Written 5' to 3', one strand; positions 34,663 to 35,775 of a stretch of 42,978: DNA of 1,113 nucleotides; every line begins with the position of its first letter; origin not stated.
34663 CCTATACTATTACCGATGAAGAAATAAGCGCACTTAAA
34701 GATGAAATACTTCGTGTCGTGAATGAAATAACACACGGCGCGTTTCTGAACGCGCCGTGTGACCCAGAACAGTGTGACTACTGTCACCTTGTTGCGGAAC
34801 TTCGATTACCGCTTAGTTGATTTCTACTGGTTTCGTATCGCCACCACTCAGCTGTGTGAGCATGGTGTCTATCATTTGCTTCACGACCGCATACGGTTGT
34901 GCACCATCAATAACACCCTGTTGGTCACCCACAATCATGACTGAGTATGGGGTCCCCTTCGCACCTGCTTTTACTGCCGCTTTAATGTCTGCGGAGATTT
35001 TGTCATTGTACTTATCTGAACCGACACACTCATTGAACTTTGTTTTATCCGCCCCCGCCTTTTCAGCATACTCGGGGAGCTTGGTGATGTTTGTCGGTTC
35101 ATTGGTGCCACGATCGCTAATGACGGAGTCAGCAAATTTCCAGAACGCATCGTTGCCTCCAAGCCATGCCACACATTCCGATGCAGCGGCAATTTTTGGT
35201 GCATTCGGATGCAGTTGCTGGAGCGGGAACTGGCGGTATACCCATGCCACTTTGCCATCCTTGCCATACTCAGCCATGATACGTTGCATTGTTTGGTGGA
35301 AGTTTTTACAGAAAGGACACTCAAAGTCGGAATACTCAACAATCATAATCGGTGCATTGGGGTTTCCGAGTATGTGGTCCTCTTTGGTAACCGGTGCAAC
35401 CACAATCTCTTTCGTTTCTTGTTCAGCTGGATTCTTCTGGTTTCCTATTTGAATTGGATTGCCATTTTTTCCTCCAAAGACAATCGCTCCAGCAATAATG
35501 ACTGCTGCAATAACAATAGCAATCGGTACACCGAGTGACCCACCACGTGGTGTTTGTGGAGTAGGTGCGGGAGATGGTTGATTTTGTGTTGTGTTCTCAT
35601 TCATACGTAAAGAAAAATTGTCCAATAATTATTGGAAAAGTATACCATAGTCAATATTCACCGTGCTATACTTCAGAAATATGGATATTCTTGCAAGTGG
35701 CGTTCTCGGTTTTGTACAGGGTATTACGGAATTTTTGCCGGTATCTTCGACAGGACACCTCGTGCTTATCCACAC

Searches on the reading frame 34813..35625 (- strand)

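Call 25: search_protein_families(library=pfam, proteins=[window:34813-35625:-], max_evalue=0.001)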
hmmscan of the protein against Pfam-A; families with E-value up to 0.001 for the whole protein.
window:34813-35625:- (270 aa): 4 families
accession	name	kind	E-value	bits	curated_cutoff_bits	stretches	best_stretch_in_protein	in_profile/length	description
PF13462.12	Thioredoxin_4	-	7.1e-25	88.5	23.2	1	80-253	2-164/165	Thioredoxin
PF01323.26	DSBA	-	3e-16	60.2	25.6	2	162-252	106-190/191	DSBA-like thioredoxin domain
PF18400.7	Thioredoxin_12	-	7.8e-05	23.1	26.1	0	79-134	130-183/190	Thioredoxin-like domain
PF13098.12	Thioredoxin_2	-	0.00055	20.7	27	0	94-251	8-103/104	Thioredoxin-like domain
